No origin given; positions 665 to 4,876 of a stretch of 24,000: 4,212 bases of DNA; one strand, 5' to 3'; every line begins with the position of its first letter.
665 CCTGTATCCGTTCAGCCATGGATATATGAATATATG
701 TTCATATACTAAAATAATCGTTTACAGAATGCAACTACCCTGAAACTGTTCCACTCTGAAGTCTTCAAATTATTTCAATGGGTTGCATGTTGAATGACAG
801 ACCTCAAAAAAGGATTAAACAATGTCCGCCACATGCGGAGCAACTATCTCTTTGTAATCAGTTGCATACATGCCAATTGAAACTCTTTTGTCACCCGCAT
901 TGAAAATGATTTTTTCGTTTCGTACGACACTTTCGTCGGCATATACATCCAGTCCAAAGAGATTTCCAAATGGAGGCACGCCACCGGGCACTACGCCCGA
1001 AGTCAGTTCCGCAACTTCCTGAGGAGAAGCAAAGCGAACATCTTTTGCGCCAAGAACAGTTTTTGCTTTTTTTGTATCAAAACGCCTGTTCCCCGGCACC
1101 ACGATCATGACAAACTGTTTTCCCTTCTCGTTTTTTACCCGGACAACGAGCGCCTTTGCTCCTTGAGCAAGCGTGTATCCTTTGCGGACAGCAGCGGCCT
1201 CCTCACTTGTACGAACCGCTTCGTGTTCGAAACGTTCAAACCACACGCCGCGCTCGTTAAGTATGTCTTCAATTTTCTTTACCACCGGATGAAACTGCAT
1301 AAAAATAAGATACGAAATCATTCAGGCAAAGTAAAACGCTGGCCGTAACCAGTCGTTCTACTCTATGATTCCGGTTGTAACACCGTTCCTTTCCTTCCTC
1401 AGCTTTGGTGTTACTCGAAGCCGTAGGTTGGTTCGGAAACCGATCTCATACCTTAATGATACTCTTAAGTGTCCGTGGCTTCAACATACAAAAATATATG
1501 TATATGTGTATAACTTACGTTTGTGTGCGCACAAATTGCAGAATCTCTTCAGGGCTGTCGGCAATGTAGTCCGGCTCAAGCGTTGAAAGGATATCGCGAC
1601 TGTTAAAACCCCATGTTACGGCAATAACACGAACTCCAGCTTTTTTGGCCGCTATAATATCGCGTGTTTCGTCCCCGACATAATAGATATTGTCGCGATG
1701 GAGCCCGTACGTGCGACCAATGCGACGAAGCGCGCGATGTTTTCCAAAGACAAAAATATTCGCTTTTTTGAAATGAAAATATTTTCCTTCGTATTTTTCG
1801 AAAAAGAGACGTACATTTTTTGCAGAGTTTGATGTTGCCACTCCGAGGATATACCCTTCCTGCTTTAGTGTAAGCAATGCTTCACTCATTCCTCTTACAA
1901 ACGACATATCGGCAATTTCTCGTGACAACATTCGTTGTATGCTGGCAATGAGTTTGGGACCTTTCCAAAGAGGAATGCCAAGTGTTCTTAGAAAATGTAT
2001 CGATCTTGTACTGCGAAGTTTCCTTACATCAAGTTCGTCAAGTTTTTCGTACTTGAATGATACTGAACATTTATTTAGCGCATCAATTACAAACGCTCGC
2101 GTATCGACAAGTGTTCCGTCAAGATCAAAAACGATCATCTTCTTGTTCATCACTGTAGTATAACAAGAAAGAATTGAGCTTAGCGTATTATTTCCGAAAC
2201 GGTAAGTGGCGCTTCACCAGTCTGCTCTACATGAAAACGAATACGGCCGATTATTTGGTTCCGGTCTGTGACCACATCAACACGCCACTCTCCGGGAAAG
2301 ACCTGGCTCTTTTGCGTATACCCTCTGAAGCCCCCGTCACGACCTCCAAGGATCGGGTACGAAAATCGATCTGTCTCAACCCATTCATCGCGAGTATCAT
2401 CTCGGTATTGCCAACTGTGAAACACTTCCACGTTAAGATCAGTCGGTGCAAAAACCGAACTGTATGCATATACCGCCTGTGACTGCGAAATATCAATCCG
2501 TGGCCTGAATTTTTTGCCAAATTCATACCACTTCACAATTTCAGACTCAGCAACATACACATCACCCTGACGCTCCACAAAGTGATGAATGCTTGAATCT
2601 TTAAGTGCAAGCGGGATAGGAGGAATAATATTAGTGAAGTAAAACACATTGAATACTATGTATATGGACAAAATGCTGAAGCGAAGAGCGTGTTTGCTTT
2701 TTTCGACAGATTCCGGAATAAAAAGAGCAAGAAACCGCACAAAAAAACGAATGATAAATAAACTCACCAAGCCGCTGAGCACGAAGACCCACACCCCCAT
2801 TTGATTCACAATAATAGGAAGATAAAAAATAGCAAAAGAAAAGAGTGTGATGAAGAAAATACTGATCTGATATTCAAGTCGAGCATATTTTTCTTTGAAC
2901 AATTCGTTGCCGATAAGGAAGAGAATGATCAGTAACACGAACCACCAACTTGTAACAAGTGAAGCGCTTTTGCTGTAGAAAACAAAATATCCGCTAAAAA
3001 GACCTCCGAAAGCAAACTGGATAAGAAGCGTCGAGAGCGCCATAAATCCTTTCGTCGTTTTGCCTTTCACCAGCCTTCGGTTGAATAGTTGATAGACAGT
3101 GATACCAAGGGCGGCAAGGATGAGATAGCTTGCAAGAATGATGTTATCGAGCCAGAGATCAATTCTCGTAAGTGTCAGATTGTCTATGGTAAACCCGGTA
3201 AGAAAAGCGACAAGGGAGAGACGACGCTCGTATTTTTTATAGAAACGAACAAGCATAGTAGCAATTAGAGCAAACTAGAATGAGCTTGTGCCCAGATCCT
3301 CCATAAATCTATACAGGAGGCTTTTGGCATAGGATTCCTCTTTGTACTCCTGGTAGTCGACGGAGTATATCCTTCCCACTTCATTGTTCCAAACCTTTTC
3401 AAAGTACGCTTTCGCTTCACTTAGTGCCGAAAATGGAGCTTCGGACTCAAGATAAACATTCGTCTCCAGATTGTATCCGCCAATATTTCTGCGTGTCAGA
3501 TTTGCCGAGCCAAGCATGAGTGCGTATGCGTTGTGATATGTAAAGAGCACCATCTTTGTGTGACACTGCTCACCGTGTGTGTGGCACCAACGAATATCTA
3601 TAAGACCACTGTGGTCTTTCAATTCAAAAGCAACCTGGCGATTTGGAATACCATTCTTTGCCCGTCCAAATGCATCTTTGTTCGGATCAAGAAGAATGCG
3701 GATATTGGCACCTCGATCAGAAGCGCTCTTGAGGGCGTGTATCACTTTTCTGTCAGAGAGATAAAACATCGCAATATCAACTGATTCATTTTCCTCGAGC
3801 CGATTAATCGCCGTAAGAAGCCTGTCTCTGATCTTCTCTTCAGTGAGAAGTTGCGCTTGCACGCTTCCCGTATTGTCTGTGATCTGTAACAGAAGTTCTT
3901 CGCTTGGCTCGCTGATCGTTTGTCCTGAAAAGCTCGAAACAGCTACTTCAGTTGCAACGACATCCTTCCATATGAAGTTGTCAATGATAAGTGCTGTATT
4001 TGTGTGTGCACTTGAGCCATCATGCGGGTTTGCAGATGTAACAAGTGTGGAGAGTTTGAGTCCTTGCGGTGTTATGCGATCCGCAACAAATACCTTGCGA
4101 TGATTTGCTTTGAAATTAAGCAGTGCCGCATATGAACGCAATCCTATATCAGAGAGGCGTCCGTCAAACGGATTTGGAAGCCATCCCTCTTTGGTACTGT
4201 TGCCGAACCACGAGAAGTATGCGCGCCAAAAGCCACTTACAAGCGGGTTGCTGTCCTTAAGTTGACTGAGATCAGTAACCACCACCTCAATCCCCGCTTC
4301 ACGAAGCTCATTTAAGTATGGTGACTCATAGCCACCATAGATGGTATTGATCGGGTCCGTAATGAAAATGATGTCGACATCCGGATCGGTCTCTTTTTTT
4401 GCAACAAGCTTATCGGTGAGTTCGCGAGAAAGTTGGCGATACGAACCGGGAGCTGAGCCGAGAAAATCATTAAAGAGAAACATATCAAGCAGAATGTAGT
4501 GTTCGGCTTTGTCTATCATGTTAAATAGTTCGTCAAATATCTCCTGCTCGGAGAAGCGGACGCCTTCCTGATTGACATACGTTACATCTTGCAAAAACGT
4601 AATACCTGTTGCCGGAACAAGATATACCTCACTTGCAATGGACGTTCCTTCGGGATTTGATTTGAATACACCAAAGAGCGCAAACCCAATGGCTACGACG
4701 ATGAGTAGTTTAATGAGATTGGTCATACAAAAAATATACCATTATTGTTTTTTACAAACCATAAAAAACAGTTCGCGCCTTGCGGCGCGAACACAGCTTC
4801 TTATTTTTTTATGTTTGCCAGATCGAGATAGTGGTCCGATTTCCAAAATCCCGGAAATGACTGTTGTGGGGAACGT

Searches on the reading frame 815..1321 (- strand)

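Call 47: search_protein_families(library=pfam, proteins=[window:815-1321:-], max_evalue=0.001)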
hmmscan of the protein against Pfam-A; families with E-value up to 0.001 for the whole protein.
window:815-1321:- (168 aa): 1 family
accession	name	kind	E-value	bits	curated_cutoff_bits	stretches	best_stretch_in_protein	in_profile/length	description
PF04073.20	tRNA_edit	-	1.8e-29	102.7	25.5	1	33-155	1-119/123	Aminoacyl-tRNA editing domain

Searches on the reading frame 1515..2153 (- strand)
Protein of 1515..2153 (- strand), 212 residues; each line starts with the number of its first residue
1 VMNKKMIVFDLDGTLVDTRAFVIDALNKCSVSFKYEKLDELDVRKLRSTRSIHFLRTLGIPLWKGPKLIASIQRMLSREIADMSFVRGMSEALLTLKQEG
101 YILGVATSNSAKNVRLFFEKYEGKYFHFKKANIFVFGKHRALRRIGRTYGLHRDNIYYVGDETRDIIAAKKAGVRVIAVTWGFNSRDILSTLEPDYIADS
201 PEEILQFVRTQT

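Call 47: search_protein_families(library=pfam, proteins=[window:1515-2153:-], max_evalue=0.001)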
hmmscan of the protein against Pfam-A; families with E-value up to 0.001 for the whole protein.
window:1515-2153:- (212 aa): 5 families
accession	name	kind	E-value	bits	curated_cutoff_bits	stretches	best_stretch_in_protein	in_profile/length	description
PF13419.12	HAD_2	-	6.4e-32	111.5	23.8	1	7-179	1-178/178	Haloacid dehalogenase-like hydrolase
PF00702.32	Hydrolase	-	6.5e-15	56.5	26.4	1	5-173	2-191/191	haloacid dehalogenase-like hydrolase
PF13242.12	Hydrolase_like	-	8.9e-11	42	22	1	137-200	3-71/75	HAD-hyrolase-like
PF12710.13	HAD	-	8.2e-08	33.3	27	1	7-169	1-188/189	haloacid dehalogenase-like hydrolase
PF08282.18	Hydrolase_3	-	7.4e-06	26.3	20.9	0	138-175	188-225/255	haloacid dehalogenase-like hydrolase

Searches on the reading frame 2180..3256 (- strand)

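Call 47: search_protein_families(library=pfam, proteins=[window:2180-3256:-], max_evalue=0.001)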
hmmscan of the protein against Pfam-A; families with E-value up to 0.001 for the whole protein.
window:2180-3256:- (358 aa): 1 family
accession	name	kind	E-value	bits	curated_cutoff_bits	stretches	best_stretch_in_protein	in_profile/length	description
PF11141.13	DUF2914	-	2.2e-13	50.1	23.6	1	277-343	3-62/62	Protein of unknown function (DUF2914)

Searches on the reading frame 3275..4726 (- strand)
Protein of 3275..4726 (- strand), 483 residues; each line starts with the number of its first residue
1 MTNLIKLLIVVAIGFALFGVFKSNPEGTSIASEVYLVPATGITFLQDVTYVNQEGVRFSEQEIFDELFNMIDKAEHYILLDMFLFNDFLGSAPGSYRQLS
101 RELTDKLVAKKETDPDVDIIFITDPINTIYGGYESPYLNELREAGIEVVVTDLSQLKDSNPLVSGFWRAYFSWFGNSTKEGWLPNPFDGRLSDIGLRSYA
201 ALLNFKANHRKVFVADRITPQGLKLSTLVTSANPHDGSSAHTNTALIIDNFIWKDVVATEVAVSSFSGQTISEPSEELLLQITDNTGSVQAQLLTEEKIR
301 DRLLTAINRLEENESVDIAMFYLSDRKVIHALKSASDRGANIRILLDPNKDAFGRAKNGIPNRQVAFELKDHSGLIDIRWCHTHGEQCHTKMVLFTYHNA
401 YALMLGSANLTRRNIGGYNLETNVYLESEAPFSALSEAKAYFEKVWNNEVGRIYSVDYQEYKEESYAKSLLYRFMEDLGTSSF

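Call 47: search_protein_families(library=pfam, proteins=[window:3275-4726:-], max_evalue=0.001)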
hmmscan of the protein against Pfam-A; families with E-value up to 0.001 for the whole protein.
window:3275-4726:- (483 aa): 2 families
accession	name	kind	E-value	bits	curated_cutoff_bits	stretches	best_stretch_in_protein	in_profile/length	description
PF13091.12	PLDc_2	-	1.4e-26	93.3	27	1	310-446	5-132/132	PLD-like domain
PF13090.12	PP_kinase_C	-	0.0008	19.4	25.8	0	298-345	11-60/172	Polyphosphate kinase C-terminal domain 2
